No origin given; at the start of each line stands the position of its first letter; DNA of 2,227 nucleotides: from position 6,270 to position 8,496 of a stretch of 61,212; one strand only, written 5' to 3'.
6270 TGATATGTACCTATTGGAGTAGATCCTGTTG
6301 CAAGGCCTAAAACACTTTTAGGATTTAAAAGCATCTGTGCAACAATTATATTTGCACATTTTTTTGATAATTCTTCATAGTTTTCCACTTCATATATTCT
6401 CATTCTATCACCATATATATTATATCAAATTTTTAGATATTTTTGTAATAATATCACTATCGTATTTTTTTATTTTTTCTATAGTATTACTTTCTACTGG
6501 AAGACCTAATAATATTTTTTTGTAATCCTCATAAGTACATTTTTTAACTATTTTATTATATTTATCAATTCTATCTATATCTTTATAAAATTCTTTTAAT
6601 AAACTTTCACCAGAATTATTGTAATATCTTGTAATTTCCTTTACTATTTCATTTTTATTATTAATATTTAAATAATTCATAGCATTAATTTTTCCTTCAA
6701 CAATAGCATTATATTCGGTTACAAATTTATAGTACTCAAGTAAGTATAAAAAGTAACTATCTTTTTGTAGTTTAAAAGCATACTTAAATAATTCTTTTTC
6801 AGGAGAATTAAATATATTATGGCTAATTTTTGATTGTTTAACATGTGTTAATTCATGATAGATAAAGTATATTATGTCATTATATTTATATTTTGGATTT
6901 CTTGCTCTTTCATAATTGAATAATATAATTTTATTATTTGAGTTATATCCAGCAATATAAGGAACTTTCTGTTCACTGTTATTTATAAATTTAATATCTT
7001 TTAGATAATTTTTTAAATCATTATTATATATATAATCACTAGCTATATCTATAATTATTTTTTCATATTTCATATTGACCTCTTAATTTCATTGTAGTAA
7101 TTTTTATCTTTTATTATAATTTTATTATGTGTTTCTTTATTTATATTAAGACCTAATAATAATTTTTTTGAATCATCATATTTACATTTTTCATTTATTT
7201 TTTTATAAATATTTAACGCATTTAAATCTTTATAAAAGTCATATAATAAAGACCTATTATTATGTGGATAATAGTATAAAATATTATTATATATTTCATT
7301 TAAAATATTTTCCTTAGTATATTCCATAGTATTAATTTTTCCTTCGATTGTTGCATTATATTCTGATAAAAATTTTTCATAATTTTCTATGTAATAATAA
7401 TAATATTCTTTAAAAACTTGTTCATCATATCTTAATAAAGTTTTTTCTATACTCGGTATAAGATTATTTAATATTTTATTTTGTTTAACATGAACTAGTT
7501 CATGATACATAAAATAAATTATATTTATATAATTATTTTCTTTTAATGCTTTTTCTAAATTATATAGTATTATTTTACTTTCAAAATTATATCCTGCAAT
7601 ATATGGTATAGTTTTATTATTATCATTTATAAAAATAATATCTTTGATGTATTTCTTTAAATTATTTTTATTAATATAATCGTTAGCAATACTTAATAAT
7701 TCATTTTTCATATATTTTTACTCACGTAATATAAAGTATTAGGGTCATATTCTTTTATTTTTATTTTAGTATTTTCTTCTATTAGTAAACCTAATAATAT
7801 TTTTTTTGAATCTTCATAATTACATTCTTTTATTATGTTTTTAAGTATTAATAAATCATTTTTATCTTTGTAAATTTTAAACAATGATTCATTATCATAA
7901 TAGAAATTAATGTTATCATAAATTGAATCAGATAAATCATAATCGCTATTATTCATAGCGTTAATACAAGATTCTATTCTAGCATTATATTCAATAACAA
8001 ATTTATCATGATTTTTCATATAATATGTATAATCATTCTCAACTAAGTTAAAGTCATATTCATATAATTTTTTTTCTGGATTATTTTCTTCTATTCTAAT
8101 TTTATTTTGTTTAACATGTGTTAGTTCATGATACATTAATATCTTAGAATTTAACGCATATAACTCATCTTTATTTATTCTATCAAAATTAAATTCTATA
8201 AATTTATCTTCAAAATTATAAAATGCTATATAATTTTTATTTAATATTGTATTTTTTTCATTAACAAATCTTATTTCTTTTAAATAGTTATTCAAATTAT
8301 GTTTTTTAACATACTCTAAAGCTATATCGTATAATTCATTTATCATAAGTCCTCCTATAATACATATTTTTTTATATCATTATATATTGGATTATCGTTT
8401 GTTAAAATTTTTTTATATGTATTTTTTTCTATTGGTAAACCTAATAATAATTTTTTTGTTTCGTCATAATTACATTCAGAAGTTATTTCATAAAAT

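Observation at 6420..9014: Translationally coupled tandem array of four cytoplasmic HExxH zincin-like paralogs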

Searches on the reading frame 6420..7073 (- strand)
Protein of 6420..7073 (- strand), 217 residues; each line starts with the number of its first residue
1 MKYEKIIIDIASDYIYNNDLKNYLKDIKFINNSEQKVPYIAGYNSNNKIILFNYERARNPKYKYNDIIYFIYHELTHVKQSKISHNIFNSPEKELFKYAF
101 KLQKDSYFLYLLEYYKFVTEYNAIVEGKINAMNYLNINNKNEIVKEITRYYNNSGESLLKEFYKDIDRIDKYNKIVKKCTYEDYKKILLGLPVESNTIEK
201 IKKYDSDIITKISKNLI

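Call 3: search_protein_families(library=pfam, proteins=[window:6420-7073:-], max_evalue=1)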
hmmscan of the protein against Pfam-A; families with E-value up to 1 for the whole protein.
window:6420-7073:- (217 aa): 2 families
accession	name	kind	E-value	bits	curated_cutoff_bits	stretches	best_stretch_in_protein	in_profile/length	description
PF05569.17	Peptidase_M56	-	0.044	13.4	31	1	23-88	153-214/296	BlaR1 peptidase M56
PF18894.6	PhageMetallopep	-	0.081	13.5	23.7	1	41-81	59-97/134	Putative phage metallopeptidase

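Call 4: search_protein_families(library=ncbifam, proteins=[window:6420-7073:-], max_evalue=1)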
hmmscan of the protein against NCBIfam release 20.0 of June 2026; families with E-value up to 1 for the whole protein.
window:6420-7073:- (217 aa): 0 families

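Call 6: find_homologous_proteins(query=A1, max_evalue=0.001)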
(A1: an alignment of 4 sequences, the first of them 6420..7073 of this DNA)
Query A1 (4 sequences) (217 aa, profile of the alignment): 22 proteins with E <= 0.001 among 5019 candidates.
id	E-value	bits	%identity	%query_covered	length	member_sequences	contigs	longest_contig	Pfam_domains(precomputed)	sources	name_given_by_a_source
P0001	9.9e-94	331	40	99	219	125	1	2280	-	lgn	-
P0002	1.2e-90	321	94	100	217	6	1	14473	-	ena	-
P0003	1.2e-90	321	95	100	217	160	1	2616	-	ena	-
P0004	1.6e-90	321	94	100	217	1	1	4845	-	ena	-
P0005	1.9e-90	321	94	100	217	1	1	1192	-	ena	-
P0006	3.0e-90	320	94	100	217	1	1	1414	-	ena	-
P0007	7.1e-89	315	89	100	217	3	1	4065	-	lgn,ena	-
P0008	2.7e-86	307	47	90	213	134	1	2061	-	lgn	-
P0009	2.3e-85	304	46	96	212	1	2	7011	-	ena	-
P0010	9.1e-85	302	45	96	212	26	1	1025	-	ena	-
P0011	9.9e-85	302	45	96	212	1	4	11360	-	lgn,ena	-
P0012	1.1e-84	302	45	96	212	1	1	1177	-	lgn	-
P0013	4.6e-84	300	47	96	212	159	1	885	-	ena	-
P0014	1.9e-65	239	47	78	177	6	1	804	-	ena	-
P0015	4.5e-62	228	94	73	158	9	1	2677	-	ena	-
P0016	1.4e-57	213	42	96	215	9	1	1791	-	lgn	-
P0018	5.9e-52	195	55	45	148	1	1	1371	-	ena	-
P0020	2.0e-11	62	31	63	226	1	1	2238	-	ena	-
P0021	2.5e-7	49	28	91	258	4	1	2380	-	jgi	jgi:hypothetical protein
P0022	2.5e-6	46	27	96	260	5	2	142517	-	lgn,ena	-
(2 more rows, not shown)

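Call 7: search_protein_families(library=padloc, proteins=[window:6420-7073:-], max_evalue=1)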
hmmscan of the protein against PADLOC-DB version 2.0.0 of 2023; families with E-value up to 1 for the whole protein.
window:6420-7073:- (217 aa): 0 families

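Call 8: search_protein_families(library=phrogs, proteins=[window:6420-7073:-], max_evalue=1)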
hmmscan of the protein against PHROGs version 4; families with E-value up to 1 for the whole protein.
window:6420-7073:- (217 aa): 3 families
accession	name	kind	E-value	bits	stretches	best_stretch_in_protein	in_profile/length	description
phrog_1986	-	unknown function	0.11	13.8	0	132-167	1-36/76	-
phrog_12288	-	unknown function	0.54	11.4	1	162-210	53-104/137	-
phrog_7488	-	unknown function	0.9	10.7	1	130-177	79-125/144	-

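Call 9: search_solved_structures(query=A1, max_evalue=10, show_alignments=2)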
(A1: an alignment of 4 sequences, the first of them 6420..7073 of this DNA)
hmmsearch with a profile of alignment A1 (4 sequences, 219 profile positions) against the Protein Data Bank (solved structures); distinct sequences matched with E-value up to 10: 1.
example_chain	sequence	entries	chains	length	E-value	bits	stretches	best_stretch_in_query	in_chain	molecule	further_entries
8q84_L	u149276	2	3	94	0.24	14.4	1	101-146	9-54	DASH complex subunit DAD1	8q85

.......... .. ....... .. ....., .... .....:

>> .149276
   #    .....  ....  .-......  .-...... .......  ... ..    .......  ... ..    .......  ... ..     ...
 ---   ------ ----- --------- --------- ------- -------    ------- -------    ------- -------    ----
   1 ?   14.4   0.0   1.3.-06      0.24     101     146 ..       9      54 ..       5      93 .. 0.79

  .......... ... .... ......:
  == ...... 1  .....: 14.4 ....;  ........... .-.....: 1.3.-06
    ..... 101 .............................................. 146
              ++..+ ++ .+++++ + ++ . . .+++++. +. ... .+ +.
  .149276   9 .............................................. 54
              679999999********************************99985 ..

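Call 14: find_encoding_contigs(protein=P0022, flank=10000, max_places=3)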
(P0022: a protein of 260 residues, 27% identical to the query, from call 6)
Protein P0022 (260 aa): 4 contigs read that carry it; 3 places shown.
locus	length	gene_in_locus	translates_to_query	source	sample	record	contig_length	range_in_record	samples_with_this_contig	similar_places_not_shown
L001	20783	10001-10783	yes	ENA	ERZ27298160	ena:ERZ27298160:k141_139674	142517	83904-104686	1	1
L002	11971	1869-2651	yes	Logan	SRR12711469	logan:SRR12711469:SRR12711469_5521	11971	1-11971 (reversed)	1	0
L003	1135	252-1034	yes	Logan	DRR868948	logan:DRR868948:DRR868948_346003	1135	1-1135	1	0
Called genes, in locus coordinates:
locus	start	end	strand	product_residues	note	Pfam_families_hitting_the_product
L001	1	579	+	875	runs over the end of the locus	PF01326:PPDK_N, PF00391:PEP-utilizers, PF02896:PEP-utilizers_C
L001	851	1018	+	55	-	-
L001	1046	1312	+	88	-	-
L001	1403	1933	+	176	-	PF14066:DUF4256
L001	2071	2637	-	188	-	PF00440:TetR_N (faint), PF14278:TetR_C_8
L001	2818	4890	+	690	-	PF03176:MMPL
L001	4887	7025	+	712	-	-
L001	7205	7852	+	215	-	-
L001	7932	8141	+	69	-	-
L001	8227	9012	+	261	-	PF01694:Rhomboid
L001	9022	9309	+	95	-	-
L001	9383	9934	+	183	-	PF14311:DUF4379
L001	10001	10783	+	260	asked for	-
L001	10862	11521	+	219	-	PF13180:PDZ_2, PF05580:Peptidase_S55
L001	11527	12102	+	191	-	-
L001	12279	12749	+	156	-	PF00383:dCMP_cyt_deam_1, PF14437:MafB19-deam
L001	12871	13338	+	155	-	PF00293:NUDIX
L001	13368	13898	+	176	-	PF18143:HAD_SAK_2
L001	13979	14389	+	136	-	PF03652:RuvX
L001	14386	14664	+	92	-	PF06949:DUF1292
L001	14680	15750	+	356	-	PF02618:YceG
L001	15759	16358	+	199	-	PF01596:Methyltransf_3, PF01135:PCMT (weak), PF13578:Methyltransf_24 (weak)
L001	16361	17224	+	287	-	PF01136:Peptidase_U32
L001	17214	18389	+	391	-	PF01136:Peptidase_U32, PF16325:Peptidase_U32_C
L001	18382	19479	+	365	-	PF01966:HD, PF13286:HD_assoc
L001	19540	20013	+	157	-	PF03449:GreA_GreB_N, PF01272:GreA_GreB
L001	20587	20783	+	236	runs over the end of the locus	PF01177:Asp_Glu_race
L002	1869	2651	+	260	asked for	-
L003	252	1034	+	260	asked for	-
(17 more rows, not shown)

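Call 33: find_related_loci(query=A1, collection=genome_contigs, flank=7000)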
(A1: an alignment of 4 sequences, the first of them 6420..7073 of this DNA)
Query A1 (217 aa) in genome_contigs; peptide patterns used: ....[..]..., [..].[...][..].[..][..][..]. (x = any residue, [..] = any of these).
599 stretches matched a pattern (row limit reached: there are more); 1 encode a relative of the query (tblastn E <= 1e-3); 1 distinct loci.
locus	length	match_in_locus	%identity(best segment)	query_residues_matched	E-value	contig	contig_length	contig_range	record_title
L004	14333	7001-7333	26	27-182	5e-7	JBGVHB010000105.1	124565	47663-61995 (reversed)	MAG: Roseburia sp. isolate fecal_MAG_353 fecal_MAG_353_contig_0105, whole genome shotgun sequence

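Call 35: find_encoding_contigs(protein=P0016, flank=10000, max_places=6)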
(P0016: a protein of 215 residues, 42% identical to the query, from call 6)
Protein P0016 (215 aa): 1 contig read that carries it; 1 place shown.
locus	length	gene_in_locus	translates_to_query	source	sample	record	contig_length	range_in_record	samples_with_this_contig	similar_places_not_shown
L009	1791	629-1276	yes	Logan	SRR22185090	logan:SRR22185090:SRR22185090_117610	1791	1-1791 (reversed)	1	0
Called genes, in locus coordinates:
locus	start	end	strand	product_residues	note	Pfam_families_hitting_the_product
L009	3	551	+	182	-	?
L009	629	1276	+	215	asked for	-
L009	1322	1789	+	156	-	?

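Call 40: find_encoding_contigs(protein=P0002, flank=10000, max_places=4)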
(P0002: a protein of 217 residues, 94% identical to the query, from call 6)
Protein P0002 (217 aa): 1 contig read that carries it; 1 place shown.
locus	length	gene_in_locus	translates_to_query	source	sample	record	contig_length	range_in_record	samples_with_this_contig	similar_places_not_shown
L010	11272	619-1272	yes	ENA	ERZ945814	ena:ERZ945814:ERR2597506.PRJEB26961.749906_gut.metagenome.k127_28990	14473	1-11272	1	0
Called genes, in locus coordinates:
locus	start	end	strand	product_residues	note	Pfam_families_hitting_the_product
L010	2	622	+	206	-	?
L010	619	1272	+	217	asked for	-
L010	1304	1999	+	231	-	PF01182:Glucosamine_iso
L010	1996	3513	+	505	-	PF13396:PLDc_N, PF13091:PLDc_2, PF00614:PLDc (weak)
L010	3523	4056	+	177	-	PF03729:DUF308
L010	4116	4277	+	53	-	-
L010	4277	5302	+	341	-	PF01300:Sua5_yciO_yrdC, PF03481:Sua5_C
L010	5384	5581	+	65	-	-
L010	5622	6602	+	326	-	PF02016:Peptidase_S66, PF17676:Peptidase_S66C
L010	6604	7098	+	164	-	PF00156:Pribosyltran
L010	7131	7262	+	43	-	-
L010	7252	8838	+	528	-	-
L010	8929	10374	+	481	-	PF13328:HD_4, PF01966:HD, PF04607:RelA_SpoT, PF02824:TGS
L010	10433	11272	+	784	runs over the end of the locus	PF13306:LRR_5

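Call 41: find_encoding_contigs(protein=P0011, flank=10000, max_places=5)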
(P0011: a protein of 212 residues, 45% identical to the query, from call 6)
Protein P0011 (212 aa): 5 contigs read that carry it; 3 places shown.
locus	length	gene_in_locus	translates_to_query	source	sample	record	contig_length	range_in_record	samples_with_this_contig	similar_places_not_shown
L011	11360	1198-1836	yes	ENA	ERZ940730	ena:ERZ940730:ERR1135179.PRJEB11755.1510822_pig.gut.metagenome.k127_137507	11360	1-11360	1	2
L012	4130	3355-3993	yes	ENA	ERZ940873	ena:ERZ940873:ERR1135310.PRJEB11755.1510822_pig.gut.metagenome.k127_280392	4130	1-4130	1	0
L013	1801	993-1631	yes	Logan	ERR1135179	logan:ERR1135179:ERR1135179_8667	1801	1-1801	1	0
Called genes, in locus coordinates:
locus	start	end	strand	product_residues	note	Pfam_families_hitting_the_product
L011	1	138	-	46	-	?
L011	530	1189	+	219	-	-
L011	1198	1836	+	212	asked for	-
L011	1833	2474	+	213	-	-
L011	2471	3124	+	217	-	-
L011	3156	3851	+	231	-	PF01182:Glucosamine_iso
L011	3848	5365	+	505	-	PF13396:PLDc_N, PF13091:PLDc_2, PF00614:PLDc (weak)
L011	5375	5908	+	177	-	PF03729:DUF308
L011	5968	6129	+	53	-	-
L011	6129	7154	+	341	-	PF01300:Sua5_yciO_yrdC, PF03481:Sua5_C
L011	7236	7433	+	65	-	-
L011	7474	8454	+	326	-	PF02016:Peptidase_S66, PF17676:Peptidase_S66C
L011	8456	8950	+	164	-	PF00156:Pribosyltran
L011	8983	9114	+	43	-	-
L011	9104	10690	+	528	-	-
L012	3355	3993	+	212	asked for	-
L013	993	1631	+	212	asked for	-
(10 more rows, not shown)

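Call 42: find_encoding_contigs(protein=P0020, flank=10000, max_places=4)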
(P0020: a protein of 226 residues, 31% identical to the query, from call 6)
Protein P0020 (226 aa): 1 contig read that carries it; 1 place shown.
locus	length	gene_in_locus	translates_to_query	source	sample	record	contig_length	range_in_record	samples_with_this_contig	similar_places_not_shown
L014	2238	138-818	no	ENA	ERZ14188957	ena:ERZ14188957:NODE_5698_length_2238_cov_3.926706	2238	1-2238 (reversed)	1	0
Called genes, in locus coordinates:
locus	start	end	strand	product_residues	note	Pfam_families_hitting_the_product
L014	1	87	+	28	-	?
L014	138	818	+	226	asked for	-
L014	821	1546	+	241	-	-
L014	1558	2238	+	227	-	?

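Call 48: find_encoding_contigs(protein=P0021, flank=8000, max_places=3)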
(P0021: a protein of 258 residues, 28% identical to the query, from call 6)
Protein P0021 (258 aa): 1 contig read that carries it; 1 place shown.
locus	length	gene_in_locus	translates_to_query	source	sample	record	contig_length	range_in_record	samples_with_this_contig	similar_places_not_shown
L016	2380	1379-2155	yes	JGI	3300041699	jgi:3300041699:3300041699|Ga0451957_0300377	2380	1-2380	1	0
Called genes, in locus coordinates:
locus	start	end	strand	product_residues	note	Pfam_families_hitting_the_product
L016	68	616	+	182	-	-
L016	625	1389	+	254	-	-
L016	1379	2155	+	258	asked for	-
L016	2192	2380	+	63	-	?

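Call 68: search_protein_families(library=pfam, proteins=[L001:9383-9934:+, L001:9022-9309:+, L001:11527-12102:+, L001:10862-11521:+], max_evalue=0.001)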
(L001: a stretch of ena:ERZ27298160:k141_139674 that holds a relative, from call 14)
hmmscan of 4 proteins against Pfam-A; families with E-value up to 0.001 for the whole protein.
L001:9383-9934:+ (183 aa): 1 family
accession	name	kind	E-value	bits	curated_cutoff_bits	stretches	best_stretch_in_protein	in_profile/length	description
PF14311.12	DUF4379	-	9.9e-28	96.6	24.5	2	7-62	1-56/56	Probable Treble clef zinc finger domain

L001:9022-9309:+ (95 aa): 1 family
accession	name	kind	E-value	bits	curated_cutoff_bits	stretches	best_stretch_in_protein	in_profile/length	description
PF02673.24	BacA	-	5.1e-05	23.5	33.4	1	12-81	64-133/257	Bacitracin resistance protein BacA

L001:11527-12102:+ (191 aa): 1 family
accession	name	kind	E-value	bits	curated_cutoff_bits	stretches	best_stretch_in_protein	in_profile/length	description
PF05911.16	FPP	-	0.0009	18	40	0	17-94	688-765/871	Filament-like plant protein, long coiled-coil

L001:10862-11521:+ (219 aa): 3 families
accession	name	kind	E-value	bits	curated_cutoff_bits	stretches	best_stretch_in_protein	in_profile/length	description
PF05580.18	Peptidase_S55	-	1.3e-26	94.4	25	1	121-217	2-100/210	SpoIVB peptidase S55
PF13180.12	PDZ_2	-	2.6e-09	37.7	27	1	42-110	11-76/80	PDZ domain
PF17820.7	PDZ_6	-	2.8e-05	24.2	27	1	58-94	10-47/54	PDZ domain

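Call 85: find_encoding_contigs(protein=P0018, flank=5000, max_places=3)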
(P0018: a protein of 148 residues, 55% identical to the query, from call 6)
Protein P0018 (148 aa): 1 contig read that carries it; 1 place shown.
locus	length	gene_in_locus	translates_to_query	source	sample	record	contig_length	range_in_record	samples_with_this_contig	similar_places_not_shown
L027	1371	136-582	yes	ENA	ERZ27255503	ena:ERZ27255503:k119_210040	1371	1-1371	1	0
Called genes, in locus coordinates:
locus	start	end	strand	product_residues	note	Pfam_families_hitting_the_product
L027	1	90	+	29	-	?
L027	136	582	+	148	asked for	-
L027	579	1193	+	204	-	-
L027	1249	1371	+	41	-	?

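Call 98: search_protein_families(library=padloc, proteins=[L001:11527-12102:+], max_evalue=0.01)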
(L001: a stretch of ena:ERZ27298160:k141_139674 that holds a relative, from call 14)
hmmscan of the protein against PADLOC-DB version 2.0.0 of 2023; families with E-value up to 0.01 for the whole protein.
L001:11527-12102:+ (191 aa): 2 families
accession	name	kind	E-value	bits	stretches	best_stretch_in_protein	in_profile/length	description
PDLC00025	DruG2|DruG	-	0.0039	13.8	1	8-93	355-438/704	Unknown function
PDLC03859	LmuB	-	0.0061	13.8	1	18-136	389-505/611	-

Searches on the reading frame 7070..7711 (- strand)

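Call 3: search_protein_families(library=pfam, proteins=[window:7070-7711:-], max_evalue=1)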
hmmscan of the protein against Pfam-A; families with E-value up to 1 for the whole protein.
window:7070-7711:- (213 aa): 1 family
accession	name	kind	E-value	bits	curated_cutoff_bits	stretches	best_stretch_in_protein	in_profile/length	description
PF14538.11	Raptor_N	-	0.022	15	27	1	120-212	28-123/151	Raptor N-terminal CASPase like domain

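Call 4: search_protein_families(library=ncbifam, proteins=[window:7070-7711:-], max_evalue=1)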
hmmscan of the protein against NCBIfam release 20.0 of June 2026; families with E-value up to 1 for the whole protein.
window:7070-7711:- (213 aa): 0 families

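Call 7: search_protein_families(library=padloc, proteins=[window:7070-7711:-], max_evalue=1)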
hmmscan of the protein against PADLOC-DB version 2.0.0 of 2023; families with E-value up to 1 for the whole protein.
window:7070-7711:- (213 aa): 0 families

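Call 8: search_protein_families(library=phrogs, proteins=[window:7070-7711:-], max_evalue=1)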
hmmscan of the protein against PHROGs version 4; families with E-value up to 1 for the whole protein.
window:7070-7711:- (213 aa): 0 families

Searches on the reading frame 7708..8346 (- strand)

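Call 3: search_protein_families(library=pfam, proteins=[window:7708-8346:-], max_evalue=1)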
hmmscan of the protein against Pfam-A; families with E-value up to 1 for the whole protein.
window:7708-8346:- (212 aa): 3 families
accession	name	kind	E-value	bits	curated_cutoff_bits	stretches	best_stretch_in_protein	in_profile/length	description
PF18247.6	AvrM_N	-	0.0033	17.8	25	1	5-51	11-59/65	Flax-rust effector AvrM N-terminal domain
PF18894.6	PhageMetallopep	-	0.013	16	23.7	1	60-114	75-111/134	Putative phage metallopeptidase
PF13699.11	eCIS_core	-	0.28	11.8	22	1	67-82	61-76/79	eCIS core domain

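Call 4: search_protein_families(library=ncbifam, proteins=[window:7708-8346:-], max_evalue=1)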
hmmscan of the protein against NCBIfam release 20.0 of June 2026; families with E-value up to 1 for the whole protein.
window:7708-8346:- (212 aa): 0 families

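Call 7: search_protein_families(library=padloc, proteins=[window:7708-8346:-], max_evalue=1)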
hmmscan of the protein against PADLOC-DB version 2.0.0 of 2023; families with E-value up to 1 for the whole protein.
window:7708-8346:- (212 aa): 0 families

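Call 8: search_protein_families(library=phrogs, proteins=[window:7708-8346:-], max_evalue=1)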
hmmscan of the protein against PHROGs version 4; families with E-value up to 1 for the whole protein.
window:7708-8346:- (212 aa): 0 families
